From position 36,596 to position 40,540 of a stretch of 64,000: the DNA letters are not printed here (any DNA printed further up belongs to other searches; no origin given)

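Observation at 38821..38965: GC-rich multi-hairpin element inserted in frame in the inter-domain linker of icmF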

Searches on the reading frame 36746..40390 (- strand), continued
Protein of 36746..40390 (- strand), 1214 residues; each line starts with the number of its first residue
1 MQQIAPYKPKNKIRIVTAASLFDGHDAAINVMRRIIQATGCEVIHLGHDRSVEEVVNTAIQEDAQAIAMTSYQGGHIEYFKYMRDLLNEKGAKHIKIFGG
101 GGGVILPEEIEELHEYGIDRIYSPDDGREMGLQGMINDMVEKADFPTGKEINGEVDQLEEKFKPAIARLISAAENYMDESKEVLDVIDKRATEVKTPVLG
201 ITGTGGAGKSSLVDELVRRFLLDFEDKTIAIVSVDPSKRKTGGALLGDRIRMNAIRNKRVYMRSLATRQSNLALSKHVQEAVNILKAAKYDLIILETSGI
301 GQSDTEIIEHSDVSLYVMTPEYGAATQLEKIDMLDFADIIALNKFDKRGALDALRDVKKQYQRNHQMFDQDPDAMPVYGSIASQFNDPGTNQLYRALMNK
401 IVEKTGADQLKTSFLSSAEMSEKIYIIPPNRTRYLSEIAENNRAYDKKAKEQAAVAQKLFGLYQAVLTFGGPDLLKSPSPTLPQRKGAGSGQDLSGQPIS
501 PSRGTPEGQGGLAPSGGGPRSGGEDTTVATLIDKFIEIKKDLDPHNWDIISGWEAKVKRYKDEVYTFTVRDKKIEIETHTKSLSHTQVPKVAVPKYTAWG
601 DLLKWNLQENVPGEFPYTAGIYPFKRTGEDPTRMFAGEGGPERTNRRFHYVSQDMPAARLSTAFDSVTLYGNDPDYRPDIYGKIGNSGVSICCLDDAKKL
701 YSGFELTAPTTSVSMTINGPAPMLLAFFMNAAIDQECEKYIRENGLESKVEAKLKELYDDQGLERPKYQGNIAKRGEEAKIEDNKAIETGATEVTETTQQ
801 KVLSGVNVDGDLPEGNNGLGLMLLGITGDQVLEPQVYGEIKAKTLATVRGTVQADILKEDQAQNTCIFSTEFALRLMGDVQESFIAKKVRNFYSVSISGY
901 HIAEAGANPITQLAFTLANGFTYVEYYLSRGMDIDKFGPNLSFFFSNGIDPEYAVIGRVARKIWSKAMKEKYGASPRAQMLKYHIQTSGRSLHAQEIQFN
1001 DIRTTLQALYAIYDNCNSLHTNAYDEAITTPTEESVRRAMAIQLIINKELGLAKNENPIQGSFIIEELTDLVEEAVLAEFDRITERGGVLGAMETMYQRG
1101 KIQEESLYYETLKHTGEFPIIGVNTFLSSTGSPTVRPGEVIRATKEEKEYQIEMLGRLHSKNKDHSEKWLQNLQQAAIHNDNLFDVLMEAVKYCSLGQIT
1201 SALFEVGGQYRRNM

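Call 9: find_homologous_proteins(query=window:36746-40390:-, max_evalue=1e-50)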
Query window:36746-40390:- (1214 aa): 8000 proteins with E <= 1e-50 among 8000 candidates; the best 120 are listed.
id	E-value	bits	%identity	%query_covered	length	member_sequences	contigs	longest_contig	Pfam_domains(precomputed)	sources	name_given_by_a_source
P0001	0.0e+0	2742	100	100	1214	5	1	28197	PF02492.26,PF03308.23,PF01642.29,PF02310.25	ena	-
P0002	0.0e+0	2444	89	100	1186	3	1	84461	PF02492.26,PF03308.23,PF01642.29,PF02310.25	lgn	-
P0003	0.0e+0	2406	87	100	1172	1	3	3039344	PF02492.26,PF03308.23,PF01642.29,PF02310.25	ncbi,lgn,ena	-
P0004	0.0e+0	2376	87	100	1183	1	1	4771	PF02492.26,PF03308.23,PF01642.29,PF02310.25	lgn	-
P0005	0.0e+0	2372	86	100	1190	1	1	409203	PF02492.26,PF03308.23,PF01642.29,PF02310.25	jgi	jgi:methylmalonyl-CoA mutase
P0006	0.0e+0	2370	86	100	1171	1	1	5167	PF02492.26,PF03308.23,PF01642.29,PF02310.25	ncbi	ncbi:MAG: methylmalonyl-CoA mutase family protein [Owenweeksia sp.]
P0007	0.0e+0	2369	86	100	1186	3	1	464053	PF02492.26,PF03308.23,PF01642.29,PF02310.25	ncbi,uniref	ncbi:methylmalonyl-CoA mutase family protein [Owenweeksia hongkongensis]|uniref:methylmalonyl-CoA mu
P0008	0.0e+0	2358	87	100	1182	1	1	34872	PF02492.26,PF03308.23,PF01642.29,PF02310.25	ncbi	-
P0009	0.0e+0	2353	86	100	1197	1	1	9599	PF02492.26,PF03308.23,PF01642.29,PF02310.25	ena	-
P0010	0.0e+0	2353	86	100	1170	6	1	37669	PF02492.26,PF03308.23,PF01642.29,PF02310.25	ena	-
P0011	0.0e+0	2351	86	100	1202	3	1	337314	PF02492.26,PF03308.23,PF01642.29,PF02310.25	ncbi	-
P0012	0.0e+0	2343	86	100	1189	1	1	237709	PF02492.26,PF03308.23,PF01642.29,PF02310.25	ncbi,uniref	ncbi:methylmalonyl-CoA mutase family protein [Owenweeksia hongkongensis]|uniref:methylmalonyl-CoA mu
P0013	0.0e+0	2340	85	100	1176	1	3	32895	PF02492.26,PF03308.23,PF01642.29,PF02310.25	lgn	-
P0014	0.0e+0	2338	85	100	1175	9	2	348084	PF02492.26,PF03308.23,PF01642.29,PF02310.25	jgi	-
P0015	0.0e+0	2331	85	100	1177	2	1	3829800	PF02492.26,PF03308.23,PF01642.29,PF02310.25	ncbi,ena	-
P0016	0.0e+0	2325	85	100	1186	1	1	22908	PF02492.26,PF03308.23,PF01642.29,PF02310.25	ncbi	-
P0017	0.0e+0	2319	84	100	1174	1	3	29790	PF02492.26,PF03308.23,PF01642.29,PF02310.25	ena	-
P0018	0.0e+0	2316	86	100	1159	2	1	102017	PF02492.26,PF03308.23,PF01642.29,PF02310.25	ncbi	-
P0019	0.0e+0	2314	86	100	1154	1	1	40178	PF02492.26,PF03308.23,PF01642.29,PF02310.25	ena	-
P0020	0.0e+0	2310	85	100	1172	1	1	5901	PF02492.26,PF03308.23,PF01642.29,PF02310.25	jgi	-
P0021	0.0e+0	2301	84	100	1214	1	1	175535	PF02492.26,PF03308.23,PF01642.29,PF02310.25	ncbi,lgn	-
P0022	0.0e+0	2301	83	100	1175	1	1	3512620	PF02492.26,PF03308.23,PF01642.29,PF02310.25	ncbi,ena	-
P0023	0.0e+0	2295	85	100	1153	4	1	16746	PF02492.26,PF03308.23,PF01642.29,PF02310.25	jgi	jgi:methylmalonyl-CoA mutase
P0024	0.0e+0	2292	83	100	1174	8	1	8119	PF02492.26,PF03308.23,PF01642.29,PF02310.25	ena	-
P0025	0.0e+0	2290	82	100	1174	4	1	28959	PF02492.26,PF03308.23,PF01642.29,PF02310.25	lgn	-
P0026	0.0e+0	2288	83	100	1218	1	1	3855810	PF02492.26,PF03308.23,PF01642.29,PF02310.25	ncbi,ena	-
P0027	0.0e+0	2282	84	100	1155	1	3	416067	PF02492.26,PF03308.23,PF01642.29,PF02310.25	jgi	jgi:methylmalonyl-CoA mutase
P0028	0.0e+0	2281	84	100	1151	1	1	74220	PF02492.26,PF03308.23,PF01642.29,PF02310.25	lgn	-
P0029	0.0e+0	2278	83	100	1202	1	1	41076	PF02492.26,PF03308.23,PF01642.29,PF02310.25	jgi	jgi:methylmalonyl-CoA mutase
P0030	0.0e+0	2275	84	100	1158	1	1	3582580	PF02492.26,PF03308.23,PF01642.29,PF02310.25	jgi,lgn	jgi:methylmalonyl-CoA mutase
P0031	0.0e+0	2273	82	100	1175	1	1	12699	PF02492.26,PF03308.23,PF01642.29,PF02310.25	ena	-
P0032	0.0e+0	2272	84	100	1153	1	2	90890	PF02492.26,PF03308.23,PF01642.29,PF02310.25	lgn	-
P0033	0.0e+0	2270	83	100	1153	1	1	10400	PF02492.26,PF03308.23,PF01642.29,PF02310.25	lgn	-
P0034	0.0e+0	2255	83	100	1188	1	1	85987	PF02492.26,PF03308.23,PF01642.29,PF02310.25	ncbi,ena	-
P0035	0.0e+0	2251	83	100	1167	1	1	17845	PF02492.26,PF03308.23,PF01642.29,PF02310.25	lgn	-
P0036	0.0e+0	2250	83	100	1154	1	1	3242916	PF02492.26,PF03308.23,PF01642.29,PF02310.25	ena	-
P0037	0.0e+0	2244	82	100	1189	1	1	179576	PF02492.26,PF03308.23,PF01642.29,PF02310.25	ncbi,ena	-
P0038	0.0e+0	2238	82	100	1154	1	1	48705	PF02492.26,PF03308.23,PF01642.29,PF02310.25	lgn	-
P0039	0.0e+0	2229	81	100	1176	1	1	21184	PF02492.26,PF03308.23,PF01642.29,PF02310.25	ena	-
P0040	0.0e+0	2185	80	100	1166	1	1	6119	PF02492.26,PF03308.23,PF01642.29,PF02310.25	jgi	-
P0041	0.0e+0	2183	80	100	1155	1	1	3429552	PF02492.26,PF03308.23,PF01642.29,PF02310.25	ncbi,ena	-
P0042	0.0e+0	2181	80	100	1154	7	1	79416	PF02492.26,PF03308.23,PF01642.29,PF02310.25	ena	-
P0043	0.0e+0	2178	80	100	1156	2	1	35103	PF02492.26,PF03308.23,PF01642.29,PF02310.25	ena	-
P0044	0.0e+0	2177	80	100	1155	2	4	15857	PF02492.26,PF03308.23,PF01642.29,PF02310.25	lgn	-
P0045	0.0e+0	2175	80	100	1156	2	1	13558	PF02492.26,PF03308.23,PF01642.29,PF02310.25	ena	-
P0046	0.0e+0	2174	80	100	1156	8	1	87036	PF02492.26,PF03308.23,PF01642.29,PF02310.25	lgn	-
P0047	0.0e+0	2172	80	100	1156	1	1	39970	PF02492.26,PF03308.23,PF01642.29,PF02310.25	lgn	-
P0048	0.0e+0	2171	80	100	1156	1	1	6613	PF02492.26,PF03308.23,PF01642.29,PF02310.25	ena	-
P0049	0.0e+0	2170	80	100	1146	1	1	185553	PF02492.26,PF03308.23,PF01642.29,PF02310.25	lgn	-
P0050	0.0e+0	2169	80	100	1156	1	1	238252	PF02492.26,PF03308.23,PF01642.29,PF02310.25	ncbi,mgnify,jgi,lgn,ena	mgnify:CR=1 FL=1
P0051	0.0e+0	2169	80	100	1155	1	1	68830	PF02492.26,PF03308.23,PF01642.29,PF02310.25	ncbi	-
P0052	0.0e+0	2168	80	100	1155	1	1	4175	PF02492.26,PF03308.23,PF01642.29,PF02310.25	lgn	-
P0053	0.0e+0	2161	80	100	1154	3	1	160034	PF02492.26,PF03308.23,PF01642.29,PF02310.25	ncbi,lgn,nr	ncbi:MAG: methylmalonyl-CoA mutase family protein [Bacteroidetes bacterium]|nr:methylmalonyl-CoA mut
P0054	0.0e+0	2160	79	100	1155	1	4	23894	PF02492.26,PF03308.23,PF01642.29,PF02310.25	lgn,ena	-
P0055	0.0e+0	2158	80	100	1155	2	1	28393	PF02492.26,PF03308.23,PF01642.29,PF02310.25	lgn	-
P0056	0.0e+0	2154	79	100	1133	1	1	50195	PF02492.26,PF03308.23,PF01642.29,PF02310.25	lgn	-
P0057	0.0e+0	2153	80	100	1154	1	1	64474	PF02492.26,PF03308.23,PF01642.29,PF02310.25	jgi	-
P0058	0.0e+0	2153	79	100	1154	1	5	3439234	PF02492.26,PF03308.23,PF01642.29,PF02310.25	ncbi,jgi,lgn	jgi:methylmalonyl-CoA mutase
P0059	0.0e+0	2152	79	100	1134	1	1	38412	PF02492.26,PF03308.23,PF01642.29,PF02310.25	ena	-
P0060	0.0e+0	2149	79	100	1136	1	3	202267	PF02492.26,PF03308.23,PF01642.29,PF02310.25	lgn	-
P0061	0.0e+0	2148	79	100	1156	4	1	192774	PF02492.26,PF03308.23,PF01642.29,PF02310.25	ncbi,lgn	-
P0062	0.0e+0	2146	80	100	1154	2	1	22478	PF02492.26,PF03308.23,PF01642.29,PF02310.25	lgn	-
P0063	0.0e+0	2138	79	100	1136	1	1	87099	PF02492.26,PF03308.23,PF01642.29,PF02310.25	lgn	-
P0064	0.0e+0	2135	79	100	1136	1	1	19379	PF02492.26,PF03308.23,PF01642.29,PF02310.25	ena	-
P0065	0.0e+0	2133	79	100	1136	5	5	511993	PF02492.26,PF03308.23,PF01642.29,PF02310.25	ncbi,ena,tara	tara:strand:- start:4986 stop:8396 length:3411 start_codon:yes stop_codon:yes gene_type:complete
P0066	0.0e+0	2128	79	100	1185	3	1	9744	PF02492.26,PF03308.23,PF01642.29,PF02310.25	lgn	-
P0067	0.0e+0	2116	78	100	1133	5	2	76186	PF02492.26,PF03308.23,PF01642.29,PF02310.25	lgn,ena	-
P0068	0.0e+0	2112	78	100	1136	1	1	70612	PF02492.26,PF03308.23,PF01642.29,PF02310.25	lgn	-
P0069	0.0e+0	2104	78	100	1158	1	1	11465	PF02492.26,PF03308.23,PF01642.29,PF02310.25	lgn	-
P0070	0.0e+0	2096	78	100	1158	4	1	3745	PF02492.26,PF03308.23,PF01642.29,PF02310.25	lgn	-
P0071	0.0e+0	2096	78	100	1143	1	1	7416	PF02492.26,PF03308.23,PF01642.29,PF02310.25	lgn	-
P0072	0.0e+0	2087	77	100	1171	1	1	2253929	PF02492.26,PF03308.23,PF01642.29,PF02310.25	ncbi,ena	-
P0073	0.0e+0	2081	77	100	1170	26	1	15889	PF02492.26,PF03308.23,PF01642.29,PF02310.25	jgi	jgi:methylmalonyl-CoA mutase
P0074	0.0e+0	2073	76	100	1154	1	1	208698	PF02492.26,PF03308.23,PF01642.29,PF02310.25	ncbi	ncbi:methylmalonyl-CoA mutase family protein [Halocola ammonii]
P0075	0.0e+0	2066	77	100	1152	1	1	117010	PF02492.26,PF03308.23,PF01642.29,PF02310.25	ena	-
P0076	0.0e+0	2053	76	100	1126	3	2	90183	PF02492.26,PF03308.23,PF01642.29,PF02310.25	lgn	-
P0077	0.0e+0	2049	76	100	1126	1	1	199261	PF02492.26,PF03308.23,PF01642.29,PF02310.25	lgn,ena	-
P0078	0.0e+0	2048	76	100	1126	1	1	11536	PF02492.26,PF03308.23,PF01642.29,PF02310.25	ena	-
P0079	0.0e+0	2042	76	100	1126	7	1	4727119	PF02492.26,PF03308.23,PF01642.29,PF02310.25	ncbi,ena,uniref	ncbi:methylmalonyl-CoA mutase family protein [Roseivirga pacifica]|uniref:methylmalonyl-CoA mutase f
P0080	0.0e+0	2042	76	100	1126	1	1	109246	PF02492.26,PF03308.23,PF01642.29,PF02310.25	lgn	-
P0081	0.0e+0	2041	76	100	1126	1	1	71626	PF02492.26,PF03308.23,PF01642.29,PF02310.25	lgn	-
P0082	0.0e+0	2038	76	100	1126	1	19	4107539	PF02492.26,PF03308.23,PF01642.29,PF02310.25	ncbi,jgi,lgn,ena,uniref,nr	ncbi:methylmalonyl-CoA mutase [Roseivirga spongicola]|uniref:Fused isobutyryl-CoA mutase n=1 Tax=Ros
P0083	0.0e+0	2038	76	100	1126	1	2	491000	PF02492.26,PF03308.23,PF01642.29,PF02310.25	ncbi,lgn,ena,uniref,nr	ncbi:methylmalonyl-CoA mutase family protein [uncultured Roseivirga sp.]|uniref:methylmalonyl-CoA mu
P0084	0.0e+0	2037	76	100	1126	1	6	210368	PF02492.26,PF03308.23,PF01642.29,PF02310.25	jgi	jgi:methylmalonyl-CoA mutase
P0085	0.0e+0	2037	76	100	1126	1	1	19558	PF02492.26,PF03308.23,PF01642.29,PF02310.25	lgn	-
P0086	0.0e+0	2037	76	100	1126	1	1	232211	PF02492.26,PF03308.23,PF01642.29,PF02310.25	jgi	jgi:methylmalonyl-CoA mutase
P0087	0.0e+0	2037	76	100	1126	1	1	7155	PF02492.26,PF03308.23,PF01642.29,PF02310.25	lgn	-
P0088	0.0e+0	2037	76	100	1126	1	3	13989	PF02492.26,PF03308.23,PF01642.29,PF02310.25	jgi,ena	-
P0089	0.0e+0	2031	75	100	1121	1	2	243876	PF02492.26,PF03308.23,PF01642.29,PF02310.25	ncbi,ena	-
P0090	0.0e+0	2031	76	100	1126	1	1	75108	PF02492.26,PF03308.23,PF01642.29,PF02310.25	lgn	-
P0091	0.0e+0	2030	75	100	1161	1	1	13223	PF02492.26,PF03308.23,PF01642.29,PF02310.25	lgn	-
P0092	0.0e+0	2029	75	100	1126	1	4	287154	PF02492.26,PF03308.23,PF01642.29,PF02310.25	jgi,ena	-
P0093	0.0e+0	2028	75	100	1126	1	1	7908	PF02492.26,PF03308.23,PF01642.29,PF02310.25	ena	-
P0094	0.0e+0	2027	75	100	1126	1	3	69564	PF02492.26,PF03308.23,PF01642.29,PF02310.25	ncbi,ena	-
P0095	0.0e+0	2026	75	100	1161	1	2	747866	PF02492.26,PF03308.23,PF01642.29,PF02310.25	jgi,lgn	jgi:methylmalonyl-CoA mutase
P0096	0.0e+0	2026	75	100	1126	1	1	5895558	PF02492.26,PF03308.23,PF01642.29,PF02310.25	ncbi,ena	-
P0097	0.0e+0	2026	75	100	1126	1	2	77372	PF02492.26,PF03308.23,PF01642.29,PF02310.25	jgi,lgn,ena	-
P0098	0.0e+0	2026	76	100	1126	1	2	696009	PF02492.26,PF03308.23,PF01642.29,PF02310.25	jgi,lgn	jgi:methylmalonyl-CoA mutase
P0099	0.0e+0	2026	75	100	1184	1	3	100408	PF02492.26,PF03308.23,PF01642.29,PF02310.25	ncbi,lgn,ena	-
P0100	0.0e+0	2025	-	-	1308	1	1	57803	PF04480.19,PF02492.26,PF18741.8,PF03308.23,PF01642.29,PF02310.25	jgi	jgi:methylmalonyl-CoA mutase cobalamin-binding domain/chain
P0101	0.0e+0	2024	75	100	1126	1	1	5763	PF02492.26,PF03308.23,PF01642.29,PF02310.25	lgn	-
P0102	0.0e+0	2022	-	-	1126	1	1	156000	PF02492.26,PF03308.23,PF01642.29,PF02310.25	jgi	jgi:methylmalonyl-CoA mutase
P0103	0.0e+0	2021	76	100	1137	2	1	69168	PF02492.26,PF03308.23,PF01642.29,PF02310.25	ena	-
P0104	0.0e+0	2021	76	100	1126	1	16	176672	PF02492.26,PF03308.23,PF01642.29,PF02310.25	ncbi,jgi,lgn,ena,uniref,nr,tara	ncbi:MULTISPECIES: methylmalonyl-CoA mutase family protein [Roseivirga]|uniref:methylmalonyl-CoA mut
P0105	0.0e+0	2021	73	100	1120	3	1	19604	PF02492.26,PF03308.23,PF01642.29,PF02310.25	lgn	-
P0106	0.0e+0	2021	75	100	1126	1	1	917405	PF02492.26,PF03308.23,PF01642.29,PF02310.25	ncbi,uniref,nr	ncbi:methylmalonyl-CoA mutase family protein [Roseivirga thermotolerans]|uniref:Fused isobutyryl-CoA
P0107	0.0e+0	2020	75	100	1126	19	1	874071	PF02492.26,PF03308.23,PF01642.29,PF02310.25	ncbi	-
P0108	0.0e+0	2020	76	100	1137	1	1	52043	PF02492.26,PF03308.23,PF01642.29,PF02310.25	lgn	-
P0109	0.0e+0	2020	72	100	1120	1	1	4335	PF02492.26,PF03308.23,PF01642.29,PF02310.25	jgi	jgi:methylmalonyl-CoA mutase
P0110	0.0e+0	2019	76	100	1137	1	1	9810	PF02492.26,PF03308.23,PF01642.29,PF02310.25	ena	-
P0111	0.0e+0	2019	76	100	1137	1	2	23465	PF02492.26,PF03308.23,PF01642.29,PF02310.25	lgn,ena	-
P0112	0.0e+0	2019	76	100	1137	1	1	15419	PF02492.26,PF03308.23,PF01642.29,PF02310.25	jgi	-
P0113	0.0e+0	2019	76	100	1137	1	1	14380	PF02492.26,PF03308.23,PF01642.29,PF02310.25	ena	-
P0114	0.0e+0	2019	75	100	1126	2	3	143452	PF02492.26,PF03308.23,PF01642.29,PF02310.25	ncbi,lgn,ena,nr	ncbi:MAG: methylmalonyl-CoA mutase [Flavobacteriales bacterium]|nr:methylmalonyl-CoA mutase [Flavoba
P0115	0.0e+0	2018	76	100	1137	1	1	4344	PF02492.26,PF03308.23,PF01642.29,PF02310.25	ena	-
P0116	0.0e+0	2018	75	100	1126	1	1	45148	PF02492.26,PF03308.23,PF01642.29,PF02310.25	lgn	-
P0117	0.0e+0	2018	76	100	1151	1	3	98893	PF02492.26,PF03308.23,PF01642.29,PF02310.25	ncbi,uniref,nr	ncbi:methylmalonyl-CoA mutase family protein [Tenacibaculum sp. M341]|uniref:methylmalonyl-CoA mutas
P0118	0.0e+0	2017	76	100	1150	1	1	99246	PF02492.26,PF03308.23,PF01642.29,PF02310.25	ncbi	-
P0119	0.0e+0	2016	75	100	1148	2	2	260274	PF02492.26,PF03308.23,PF01642.29,PF02310.25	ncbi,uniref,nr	ncbi:methylmalonyl-CoA mutase family protein [Aquimarina celericrescens]|uniref:Fused isobutyryl-CoA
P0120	0.0e+0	2016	75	100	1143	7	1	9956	PF02492.26,PF03308.23,PF01642.29,PF02310.25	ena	-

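Call 14: find_encoding_contigs(protein=P0100, flank=10000, max_places=3)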
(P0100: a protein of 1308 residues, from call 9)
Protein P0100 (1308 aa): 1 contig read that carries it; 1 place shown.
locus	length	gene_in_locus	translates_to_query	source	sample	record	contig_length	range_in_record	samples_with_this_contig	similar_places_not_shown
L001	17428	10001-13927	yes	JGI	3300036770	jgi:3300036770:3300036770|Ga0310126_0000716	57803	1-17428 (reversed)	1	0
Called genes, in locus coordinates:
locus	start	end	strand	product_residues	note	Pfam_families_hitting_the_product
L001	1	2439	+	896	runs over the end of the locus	PF00133:tRNA-synt_1, PF09334:tRNA-synt_1g (weak), PF13603:tRNA-synt_1_2, PF08264:Anticodon_1, PF10458:Val_tRNA-synt_C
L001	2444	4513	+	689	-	PF13089:PP_kinase_N, PF02503:PP_kinase, PF13091:PLDc_2, PF17941:PP_kinase_C_1, PF13090:PP_kinase_C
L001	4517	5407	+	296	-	PF02541:Ppx-GppA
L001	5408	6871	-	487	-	PF13638:PIN_4, PF13604:AAA_30 (faint), PF02562:PhoH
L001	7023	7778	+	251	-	PF04338:DUF481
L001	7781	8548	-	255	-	PF02698:DUF218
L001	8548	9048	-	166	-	-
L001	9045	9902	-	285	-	-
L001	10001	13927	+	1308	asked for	PF02310:B12-binding, PF02492:cobW (faint), PF03308:MeaB, PF04480:DUF559, PF18741:MTES_1575 (weak), PF01642:MM_CoA_mutase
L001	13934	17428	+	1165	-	?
